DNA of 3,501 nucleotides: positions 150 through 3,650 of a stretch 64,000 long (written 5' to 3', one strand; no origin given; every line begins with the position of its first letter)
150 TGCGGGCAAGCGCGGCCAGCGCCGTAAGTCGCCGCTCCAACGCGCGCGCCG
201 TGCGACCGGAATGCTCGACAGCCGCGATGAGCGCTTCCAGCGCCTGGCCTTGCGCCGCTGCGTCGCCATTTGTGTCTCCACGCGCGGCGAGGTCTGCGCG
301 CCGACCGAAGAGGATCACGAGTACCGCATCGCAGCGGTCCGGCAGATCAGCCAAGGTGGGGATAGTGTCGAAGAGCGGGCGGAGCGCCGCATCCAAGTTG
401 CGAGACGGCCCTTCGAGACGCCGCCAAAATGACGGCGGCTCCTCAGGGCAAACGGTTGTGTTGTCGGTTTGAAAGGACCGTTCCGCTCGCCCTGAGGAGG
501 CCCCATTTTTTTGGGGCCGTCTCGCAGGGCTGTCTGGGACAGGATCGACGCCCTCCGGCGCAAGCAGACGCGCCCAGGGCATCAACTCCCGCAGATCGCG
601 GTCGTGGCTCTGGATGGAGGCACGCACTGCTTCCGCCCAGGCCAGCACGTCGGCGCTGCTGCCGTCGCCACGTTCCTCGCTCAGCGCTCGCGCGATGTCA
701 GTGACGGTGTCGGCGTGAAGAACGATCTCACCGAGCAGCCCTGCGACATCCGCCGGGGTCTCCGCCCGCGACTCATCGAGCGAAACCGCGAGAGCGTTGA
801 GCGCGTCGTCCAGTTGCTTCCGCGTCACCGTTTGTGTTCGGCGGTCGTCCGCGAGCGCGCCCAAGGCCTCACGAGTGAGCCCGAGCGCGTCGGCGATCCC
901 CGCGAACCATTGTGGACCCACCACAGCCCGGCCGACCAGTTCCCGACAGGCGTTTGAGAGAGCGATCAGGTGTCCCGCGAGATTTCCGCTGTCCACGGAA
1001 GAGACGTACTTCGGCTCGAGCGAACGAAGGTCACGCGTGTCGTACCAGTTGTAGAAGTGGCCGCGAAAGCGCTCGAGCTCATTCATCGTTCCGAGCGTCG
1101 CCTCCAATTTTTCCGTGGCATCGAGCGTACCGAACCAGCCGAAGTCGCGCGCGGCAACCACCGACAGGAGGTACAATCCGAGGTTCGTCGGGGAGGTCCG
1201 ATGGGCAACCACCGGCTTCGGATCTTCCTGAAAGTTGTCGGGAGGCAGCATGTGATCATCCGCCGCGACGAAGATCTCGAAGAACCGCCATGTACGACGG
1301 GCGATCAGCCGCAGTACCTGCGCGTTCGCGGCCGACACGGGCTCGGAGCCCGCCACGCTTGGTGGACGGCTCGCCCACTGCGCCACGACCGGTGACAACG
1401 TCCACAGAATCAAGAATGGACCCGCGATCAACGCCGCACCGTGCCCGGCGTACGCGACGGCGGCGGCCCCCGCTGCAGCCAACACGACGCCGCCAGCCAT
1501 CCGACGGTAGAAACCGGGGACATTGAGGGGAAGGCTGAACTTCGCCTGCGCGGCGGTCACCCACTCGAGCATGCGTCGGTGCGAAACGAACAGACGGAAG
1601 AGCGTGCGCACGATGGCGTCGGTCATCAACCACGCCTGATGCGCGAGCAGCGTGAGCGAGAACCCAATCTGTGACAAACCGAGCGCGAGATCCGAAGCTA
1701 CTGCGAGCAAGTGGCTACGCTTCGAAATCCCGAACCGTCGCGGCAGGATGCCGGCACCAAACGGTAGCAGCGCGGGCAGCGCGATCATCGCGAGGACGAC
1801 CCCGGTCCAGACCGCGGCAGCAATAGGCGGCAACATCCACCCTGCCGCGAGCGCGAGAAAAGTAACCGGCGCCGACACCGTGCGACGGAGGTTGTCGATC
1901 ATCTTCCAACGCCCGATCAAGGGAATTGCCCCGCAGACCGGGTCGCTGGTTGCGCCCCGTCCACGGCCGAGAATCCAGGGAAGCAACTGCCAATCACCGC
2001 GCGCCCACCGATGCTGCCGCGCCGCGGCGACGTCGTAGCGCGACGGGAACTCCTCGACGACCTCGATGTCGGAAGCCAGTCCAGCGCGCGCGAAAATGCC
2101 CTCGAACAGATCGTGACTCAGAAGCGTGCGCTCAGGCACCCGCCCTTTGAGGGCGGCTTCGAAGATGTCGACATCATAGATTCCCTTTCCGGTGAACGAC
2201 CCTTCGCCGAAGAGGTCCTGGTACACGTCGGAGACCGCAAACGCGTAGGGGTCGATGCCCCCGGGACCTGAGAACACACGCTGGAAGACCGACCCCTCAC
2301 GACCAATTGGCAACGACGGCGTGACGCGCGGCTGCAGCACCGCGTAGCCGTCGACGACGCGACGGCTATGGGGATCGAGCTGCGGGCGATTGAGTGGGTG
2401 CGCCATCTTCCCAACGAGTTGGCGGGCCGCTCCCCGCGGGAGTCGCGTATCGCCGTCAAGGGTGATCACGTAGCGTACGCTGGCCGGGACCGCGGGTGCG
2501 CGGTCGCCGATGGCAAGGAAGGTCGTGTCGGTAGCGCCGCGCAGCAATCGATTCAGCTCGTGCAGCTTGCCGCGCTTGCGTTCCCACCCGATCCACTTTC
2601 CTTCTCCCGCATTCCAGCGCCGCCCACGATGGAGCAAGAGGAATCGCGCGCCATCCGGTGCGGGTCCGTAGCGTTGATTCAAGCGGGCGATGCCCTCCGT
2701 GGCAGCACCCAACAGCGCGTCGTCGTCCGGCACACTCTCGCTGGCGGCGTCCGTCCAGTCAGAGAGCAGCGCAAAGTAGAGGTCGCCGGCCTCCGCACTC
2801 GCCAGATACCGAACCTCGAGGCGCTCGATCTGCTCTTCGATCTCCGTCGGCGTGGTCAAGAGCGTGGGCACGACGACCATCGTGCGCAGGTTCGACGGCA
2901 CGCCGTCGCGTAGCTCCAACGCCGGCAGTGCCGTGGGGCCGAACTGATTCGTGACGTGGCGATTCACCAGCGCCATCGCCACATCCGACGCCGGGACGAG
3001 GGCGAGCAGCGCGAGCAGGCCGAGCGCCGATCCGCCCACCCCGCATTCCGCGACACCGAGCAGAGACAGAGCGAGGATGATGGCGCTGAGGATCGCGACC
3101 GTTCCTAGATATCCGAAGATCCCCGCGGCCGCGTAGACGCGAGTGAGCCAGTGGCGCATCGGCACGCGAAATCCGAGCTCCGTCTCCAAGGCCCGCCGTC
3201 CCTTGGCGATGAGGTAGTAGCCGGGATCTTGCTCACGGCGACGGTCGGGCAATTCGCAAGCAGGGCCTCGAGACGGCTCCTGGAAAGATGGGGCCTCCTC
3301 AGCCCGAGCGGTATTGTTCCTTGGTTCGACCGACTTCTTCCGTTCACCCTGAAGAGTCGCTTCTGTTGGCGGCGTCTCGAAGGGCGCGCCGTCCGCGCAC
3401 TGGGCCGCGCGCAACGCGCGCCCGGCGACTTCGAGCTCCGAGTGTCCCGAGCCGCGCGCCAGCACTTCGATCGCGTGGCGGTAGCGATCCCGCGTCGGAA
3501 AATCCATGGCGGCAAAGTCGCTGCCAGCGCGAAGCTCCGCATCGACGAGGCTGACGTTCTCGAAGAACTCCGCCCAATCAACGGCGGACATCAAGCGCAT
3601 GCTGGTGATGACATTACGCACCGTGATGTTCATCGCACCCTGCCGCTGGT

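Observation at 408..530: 123-nt TIR-bounded miniature element sitting in frame inside the giant glucan-synthase gene (copy 1)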

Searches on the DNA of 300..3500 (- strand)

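Call 22: search_rna_families(source=window, start=300, end=3500, threshold=evalue, max_evalue=10)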
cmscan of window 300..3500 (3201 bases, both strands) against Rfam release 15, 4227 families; matches with E-value up to 10: 4.
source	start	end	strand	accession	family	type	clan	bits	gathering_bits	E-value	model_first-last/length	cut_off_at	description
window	432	505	+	RF03401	mir-1323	Gene; miRNA;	-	21.4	98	0.32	1-73/73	no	mir-1323 microRNA precursor family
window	3405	3467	-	RF03468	mir-2830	Gene; miRNA;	-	21.4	70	0.62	1-76/76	no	mir-2830 microRNA precursor family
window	1939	1977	+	RF02808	PyrR210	Gene; snRNA; snoRNA; HACA-box;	-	18.1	59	3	1-59/59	no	Pyrobaculum sRNA 210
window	3460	3488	+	RF01707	JUMPstart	Cis-reg;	-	16.7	35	4.2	1-38/38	no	JUMPstart RNA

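Call 26: build_rna_model(alignment_id=A1)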
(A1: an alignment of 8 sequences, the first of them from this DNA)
Model R1 built from alignment A1 (8 sequences, 126 columns); structure: RNAalifold consensus.
model positions 124; base pairs 35; branch points 2; effective number of sequences 1.26; information 0.591 bits per position. Calibrated on 0.2 Mb of random sequence (short: E-values are rough).
structure used (alignment columns):
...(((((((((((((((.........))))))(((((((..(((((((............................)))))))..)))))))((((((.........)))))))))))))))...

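Call 27: search_with_rna_model(model_id=R1, source=window, max_evalue=10, filters=off)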
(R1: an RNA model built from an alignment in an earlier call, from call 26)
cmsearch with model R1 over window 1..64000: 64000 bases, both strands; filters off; matches with E-value up to 10: 101.
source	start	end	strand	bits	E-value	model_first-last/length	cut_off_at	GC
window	408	530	-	114.8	2.5e-27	1-124/124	no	0.63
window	3263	3385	+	110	4.1e-26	1-124/124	no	0.62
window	408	530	+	89.1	8.6e-21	1-124/124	no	0.63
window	3263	3385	-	62.2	5.7e-14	1-124/124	no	0.62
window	10098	10190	+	36.2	2.3e-07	1-124/124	no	0.68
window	2049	2167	-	18.5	0.007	1-124/124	no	0.62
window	26674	26763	-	17.8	0.011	1-124/124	no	0.64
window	10098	10190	-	17.2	0.016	1-124/124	no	0.68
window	27915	28050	-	15.4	0.045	1-124/124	no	0.66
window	2047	2169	+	14.3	0.081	1-124/124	no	0.62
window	12126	12239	+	13.7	0.12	1-124/124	no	0.68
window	43778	43860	-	13.5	0.13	1-124/124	no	0.66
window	26674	26763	+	12.8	0.2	1-124/124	no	0.64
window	3682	3753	-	11.4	0.44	1-124/124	no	0.72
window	43775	43863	+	11.4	0.45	1-124/124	no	0.67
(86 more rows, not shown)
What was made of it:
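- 3263..3385 (+): Copy 2, the 123-nt core. The model orientation is on the + strand, so it is inverted relative to copy 1. It is read by the minus-strand gene as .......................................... (residues 349-389). Its hairpins have decayed. Model hit of 110 bits (call 27).
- Checked: It also finds a truncated third copy at 10098-10190 (36.2 bits, E 2e-7) (call 27).
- There is a third copy in the window (call 27).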

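Call 28: search_with_rna_model(model_id=R1, sources=[L001, L002, L003, L004, L005, L006, L007, L008, L009, L010, L011, L012, L013, L014, L015, L016, L017, L018, L019, L020, L021, L022, L023, L024, L025, L026, L027, L028, L029, L030, L031, L032, L033, L034, L035, L036, L037, L038, L039, L040, L041, L042, L043, L044, L045, L046, L047, L048, L049, L050, L051, L052, L053, L054, L055, L056, L057, L058, L059, L060, L061, L062, L063, L064, L065, L066, L067, L068, L069, L070, L071, L072, L073, L074, L075, L076, L077, L078, L079, L080, L081, L082, L083, L084, L085, L086, L087, L088, L089, L090, L091, L092, L093, L094, L095, L096, L097, L098, L099, L100], max_evalue=0.00001)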
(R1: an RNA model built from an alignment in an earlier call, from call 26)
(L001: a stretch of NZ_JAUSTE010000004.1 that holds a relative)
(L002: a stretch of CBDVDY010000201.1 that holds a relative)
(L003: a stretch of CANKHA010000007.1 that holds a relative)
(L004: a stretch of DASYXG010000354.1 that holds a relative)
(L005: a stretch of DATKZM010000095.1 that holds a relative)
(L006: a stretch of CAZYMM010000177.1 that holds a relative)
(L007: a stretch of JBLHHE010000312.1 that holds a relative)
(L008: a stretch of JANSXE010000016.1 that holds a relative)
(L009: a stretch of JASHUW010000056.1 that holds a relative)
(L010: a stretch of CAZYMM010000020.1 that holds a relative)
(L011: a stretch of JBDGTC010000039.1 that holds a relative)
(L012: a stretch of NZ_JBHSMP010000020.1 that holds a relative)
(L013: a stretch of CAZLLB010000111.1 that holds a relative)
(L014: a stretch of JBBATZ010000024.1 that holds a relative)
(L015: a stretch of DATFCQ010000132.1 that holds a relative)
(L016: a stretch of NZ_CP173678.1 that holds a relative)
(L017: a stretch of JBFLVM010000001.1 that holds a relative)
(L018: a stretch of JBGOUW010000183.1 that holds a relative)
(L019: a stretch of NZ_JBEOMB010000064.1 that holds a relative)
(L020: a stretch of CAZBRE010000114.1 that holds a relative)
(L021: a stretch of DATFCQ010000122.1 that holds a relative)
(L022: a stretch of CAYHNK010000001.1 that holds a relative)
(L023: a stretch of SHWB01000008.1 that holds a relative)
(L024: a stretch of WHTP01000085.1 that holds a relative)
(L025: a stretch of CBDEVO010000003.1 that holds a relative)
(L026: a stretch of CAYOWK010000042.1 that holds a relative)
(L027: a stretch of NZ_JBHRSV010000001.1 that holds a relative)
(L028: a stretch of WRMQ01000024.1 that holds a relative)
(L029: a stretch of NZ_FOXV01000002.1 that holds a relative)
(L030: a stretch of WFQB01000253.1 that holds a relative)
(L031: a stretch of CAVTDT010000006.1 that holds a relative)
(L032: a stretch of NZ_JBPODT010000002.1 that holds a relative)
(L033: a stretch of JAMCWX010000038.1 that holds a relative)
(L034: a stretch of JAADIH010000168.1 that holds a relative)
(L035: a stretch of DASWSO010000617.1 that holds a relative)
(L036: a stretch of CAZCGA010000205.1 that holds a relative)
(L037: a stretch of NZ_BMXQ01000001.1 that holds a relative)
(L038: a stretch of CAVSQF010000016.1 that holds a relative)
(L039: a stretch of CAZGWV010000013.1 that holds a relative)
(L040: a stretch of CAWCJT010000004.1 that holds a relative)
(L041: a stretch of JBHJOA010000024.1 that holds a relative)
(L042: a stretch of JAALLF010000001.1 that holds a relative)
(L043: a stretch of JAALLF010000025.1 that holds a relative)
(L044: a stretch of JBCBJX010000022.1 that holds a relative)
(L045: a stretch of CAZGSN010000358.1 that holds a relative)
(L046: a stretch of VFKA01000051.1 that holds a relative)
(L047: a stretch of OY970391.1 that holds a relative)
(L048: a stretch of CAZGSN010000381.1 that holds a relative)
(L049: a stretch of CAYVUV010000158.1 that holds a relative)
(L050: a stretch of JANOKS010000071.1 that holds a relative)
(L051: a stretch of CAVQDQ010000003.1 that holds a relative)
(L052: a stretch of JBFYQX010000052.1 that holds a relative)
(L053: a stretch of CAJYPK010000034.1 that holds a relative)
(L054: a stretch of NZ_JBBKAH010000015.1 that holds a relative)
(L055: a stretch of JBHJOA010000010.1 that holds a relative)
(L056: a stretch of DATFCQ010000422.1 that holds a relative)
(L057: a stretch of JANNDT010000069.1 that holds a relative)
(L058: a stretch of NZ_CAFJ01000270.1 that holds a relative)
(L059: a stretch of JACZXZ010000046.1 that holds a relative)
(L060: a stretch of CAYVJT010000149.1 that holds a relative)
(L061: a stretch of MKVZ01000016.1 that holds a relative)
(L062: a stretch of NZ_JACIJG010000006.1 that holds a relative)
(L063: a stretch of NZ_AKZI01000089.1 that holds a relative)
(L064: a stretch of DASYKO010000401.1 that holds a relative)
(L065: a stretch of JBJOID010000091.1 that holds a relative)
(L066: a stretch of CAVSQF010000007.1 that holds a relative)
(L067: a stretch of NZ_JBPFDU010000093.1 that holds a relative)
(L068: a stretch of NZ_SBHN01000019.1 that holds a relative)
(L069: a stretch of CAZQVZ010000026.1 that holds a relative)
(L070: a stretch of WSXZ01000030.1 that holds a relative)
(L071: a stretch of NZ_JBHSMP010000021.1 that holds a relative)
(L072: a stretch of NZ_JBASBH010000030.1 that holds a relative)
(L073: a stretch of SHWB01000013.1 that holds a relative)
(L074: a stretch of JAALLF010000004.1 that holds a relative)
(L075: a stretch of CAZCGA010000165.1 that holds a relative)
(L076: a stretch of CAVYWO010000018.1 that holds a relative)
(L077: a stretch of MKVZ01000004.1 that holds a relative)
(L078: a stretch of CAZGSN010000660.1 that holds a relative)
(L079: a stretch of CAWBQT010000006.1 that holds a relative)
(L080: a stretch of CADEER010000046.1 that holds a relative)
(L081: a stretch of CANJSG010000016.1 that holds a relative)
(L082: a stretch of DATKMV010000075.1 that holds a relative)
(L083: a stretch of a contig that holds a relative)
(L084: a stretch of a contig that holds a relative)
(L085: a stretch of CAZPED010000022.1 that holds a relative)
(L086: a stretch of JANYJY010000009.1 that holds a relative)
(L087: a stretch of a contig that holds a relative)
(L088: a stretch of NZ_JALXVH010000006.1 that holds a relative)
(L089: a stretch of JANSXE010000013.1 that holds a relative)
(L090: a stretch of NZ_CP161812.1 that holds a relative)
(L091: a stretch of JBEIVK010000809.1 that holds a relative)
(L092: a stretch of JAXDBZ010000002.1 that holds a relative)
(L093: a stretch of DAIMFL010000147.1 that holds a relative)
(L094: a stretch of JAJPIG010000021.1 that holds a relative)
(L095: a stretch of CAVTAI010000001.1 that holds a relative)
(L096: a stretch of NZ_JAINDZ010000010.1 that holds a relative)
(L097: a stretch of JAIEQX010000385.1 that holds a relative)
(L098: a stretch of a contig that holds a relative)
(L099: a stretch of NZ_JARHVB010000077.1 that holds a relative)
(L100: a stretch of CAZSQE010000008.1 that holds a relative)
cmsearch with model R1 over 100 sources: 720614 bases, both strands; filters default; matches with E-value up to 0.00001: 63.
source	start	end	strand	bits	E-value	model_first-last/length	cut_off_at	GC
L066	281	404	+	135.7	1.4e-31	1-124/124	no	0.61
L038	4525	4646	-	129.8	4.2e-30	1-124/124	no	0.59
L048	3111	3231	-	126.7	2.7e-29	1-124/124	no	0.64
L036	1334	1456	+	126.1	3.9e-29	1-124/124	no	0.68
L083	663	788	+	121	7.5e-28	1-124/124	no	0.66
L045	7101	7246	+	116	1.4e-26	1-124/124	no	0.6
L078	1153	1298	+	114.1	4.1e-26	1-124/124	no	0.61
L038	4525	4646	+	106.4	3.8e-24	1-124/124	no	0.59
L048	3111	3231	+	103.8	1.7e-23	1-124/124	no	0.64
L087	2110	2227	-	101.8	5.7e-23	1-124/124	no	0.63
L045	7101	7246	-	98.6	3.7e-22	1-124/124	no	0.6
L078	1153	1298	-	97.8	5.7e-22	1-124/124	no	0.61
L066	281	404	-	93.4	7.7e-21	1-124/124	no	0.61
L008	6450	6562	-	79.1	3.2e-17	1-124/124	no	0.65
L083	663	788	-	78.6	4.4e-17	1-124/124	no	0.66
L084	1470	1584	-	76.1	1.9e-16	1-124/124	no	0.62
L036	1336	1456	-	75.9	2.2e-16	1-124/124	no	0.68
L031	5270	5380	+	73.8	7.4e-16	1-124/124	no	0.58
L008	6314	6426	-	72.7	1.4e-15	1-124/124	no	0.64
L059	5790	5884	+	69.8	7.7e-15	1-124/124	no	0.67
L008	6450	6562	+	69.1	1.1e-14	1-124/124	no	0.65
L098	2457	2565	+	69.1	1.1e-14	1-124/124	no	0.62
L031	5270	5380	-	68.8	1.4e-14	1-124/124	no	0.58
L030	6564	6662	-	68.7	1.5e-14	1-124/124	no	0.61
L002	4427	4530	+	67.8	2.5e-14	1-124/124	no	0.58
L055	2923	3046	+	67.2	3.5e-14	1-124/124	no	0.62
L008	6314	6426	+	67.1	3.5e-14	1-124/124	no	0.64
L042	5704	5810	-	64.9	1.3e-13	1-124/124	no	0.56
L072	487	612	-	63.3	3.4e-13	1-124/124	no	0.54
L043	1958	2055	-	63.1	3.8e-13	1-124/124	no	0.59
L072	487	612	+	62.4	5.7e-13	1-124/124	no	0.54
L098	2457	2565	-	62.1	6.8e-13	1-124/124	no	0.62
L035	114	225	+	61.9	7.6e-13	1-124/124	no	0.71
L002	4427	4530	-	61.3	1.1e-12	1-124/124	no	0.58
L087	2110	2227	+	60.1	2.2e-12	1-124/124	no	0.63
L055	2923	3046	-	59.4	3.2e-12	1-124/124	no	0.62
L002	4849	4950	+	58.9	4.4e-12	1-124/124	no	0.65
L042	5704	5810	+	58.4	6e-12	1-124/124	no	0.56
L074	1193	1298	-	58.2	6.5e-12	1-124/124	no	0.6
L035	114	225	-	58.2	6.7e-12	1-124/124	no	0.71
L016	4490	4603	-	54.9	4.7e-11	1-124/124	no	0.63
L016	4490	4603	+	52.5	1.8e-10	1-124/124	no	0.63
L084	1470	1584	+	52.5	1.9e-10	1-124/124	no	0.62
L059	5790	5884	-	52.2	2.2e-10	1-124/124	no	0.67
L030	6564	6662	+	52.1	2.3e-10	1-124/124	no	0.61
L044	2488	2618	-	51.7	2.9e-10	1-124/124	no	0.69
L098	1324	1471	+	51.4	3.4e-10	1-124/124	no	0.62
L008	4341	4452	-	50.6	5.5e-10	1-124/124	no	0.74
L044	2488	2618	+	49.6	1e-09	1-124/124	no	0.69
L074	1193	1298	+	48.9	1.5e-09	1-124/124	no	0.6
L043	1958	2055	+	48.6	1.8e-09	1-124/124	no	0.59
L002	4849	4950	-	44.9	1.6e-08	1-124/124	no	0.65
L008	4341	4452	+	44.8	1.7e-08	1-124/124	no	0.74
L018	4936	5046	-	44.6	1.9e-08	1-124/124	no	0.55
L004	1179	1337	-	44.2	2.4e-08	1-124/124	no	0.68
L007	2526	2629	-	44.1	2.6e-08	1-124/124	no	0.61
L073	3347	3417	-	37.8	9.8e-07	1-124/124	no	0.65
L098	1410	1471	-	37.3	1.3e-06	1-124/124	no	0.63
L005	7672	7781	-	35.6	3.5e-06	1-124/124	no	0.66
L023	5262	5360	-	35.1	5e-06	1-124/124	no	0.64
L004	1179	1236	+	34.9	5.4e-06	1-124/124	no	0.76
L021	2692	2788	+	34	9.2e-06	1-124/124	no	0.58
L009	2237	2347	+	33.9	9.9e-06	1-124/124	no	0.65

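Call 32: search_with_rna_model(model_id=R1, sources=[L121, L122], max_evalue=1, filters=off, show_alignments=3)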
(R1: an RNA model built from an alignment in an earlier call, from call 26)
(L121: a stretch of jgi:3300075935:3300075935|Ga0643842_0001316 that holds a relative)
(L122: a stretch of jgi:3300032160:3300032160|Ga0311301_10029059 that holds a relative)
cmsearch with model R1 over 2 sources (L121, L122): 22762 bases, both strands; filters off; matches with E-value up to 1: 13.
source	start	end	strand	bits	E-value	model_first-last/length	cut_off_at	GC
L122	5142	5167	+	15.9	0.011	1-124/124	no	0.73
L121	2961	3100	+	14.1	0.033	1-124/124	no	0.68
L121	10440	10543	-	11.4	0.16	1-124/124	no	0.73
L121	8182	8293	-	11.4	0.17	1-124/124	no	0.65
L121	5259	5284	+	11.3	0.17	1-124/124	no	0.73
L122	7158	7191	+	10.7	0.24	1-124/124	no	0.62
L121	2961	3100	-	9.7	0.43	1-124/124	no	0.68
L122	8065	8188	+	9.5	0.49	1-124/124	no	0.7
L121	8293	8346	+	9.4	0.51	1-124/124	no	0.72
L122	3873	3951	-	9.4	0.53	1-124/124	no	0.71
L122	3007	3028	-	9.1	0.61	1-124/124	no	0.68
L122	7377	7396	+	8.9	0.68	1-124/124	no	0.85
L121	5865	5964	-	8.4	0.95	1-124/124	no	0.75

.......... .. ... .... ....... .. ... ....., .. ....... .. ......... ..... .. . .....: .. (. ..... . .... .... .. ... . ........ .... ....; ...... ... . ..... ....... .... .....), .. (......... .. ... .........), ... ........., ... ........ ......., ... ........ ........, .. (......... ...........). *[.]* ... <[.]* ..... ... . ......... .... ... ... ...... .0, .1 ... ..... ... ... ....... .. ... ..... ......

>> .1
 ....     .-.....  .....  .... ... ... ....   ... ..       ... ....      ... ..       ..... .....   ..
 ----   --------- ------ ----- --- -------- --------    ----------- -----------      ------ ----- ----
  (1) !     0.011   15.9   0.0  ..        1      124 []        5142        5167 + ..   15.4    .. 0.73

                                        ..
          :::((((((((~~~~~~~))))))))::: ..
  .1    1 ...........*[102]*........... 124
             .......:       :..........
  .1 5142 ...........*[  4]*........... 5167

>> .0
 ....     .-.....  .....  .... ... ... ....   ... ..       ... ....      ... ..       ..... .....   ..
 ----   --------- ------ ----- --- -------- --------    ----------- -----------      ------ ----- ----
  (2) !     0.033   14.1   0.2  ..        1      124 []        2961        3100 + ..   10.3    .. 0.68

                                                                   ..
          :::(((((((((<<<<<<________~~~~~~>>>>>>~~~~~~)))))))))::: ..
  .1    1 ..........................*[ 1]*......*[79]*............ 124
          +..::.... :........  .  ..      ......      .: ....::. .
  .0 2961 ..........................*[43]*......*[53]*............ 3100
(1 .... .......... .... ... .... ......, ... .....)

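Call 42: search_dna_similar(query=window:400-540:-, collection=plasmids, mode=distant, max_evalue=0.001, max_rows=25)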
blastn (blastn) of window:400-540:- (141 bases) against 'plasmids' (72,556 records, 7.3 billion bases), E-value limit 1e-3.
No match.
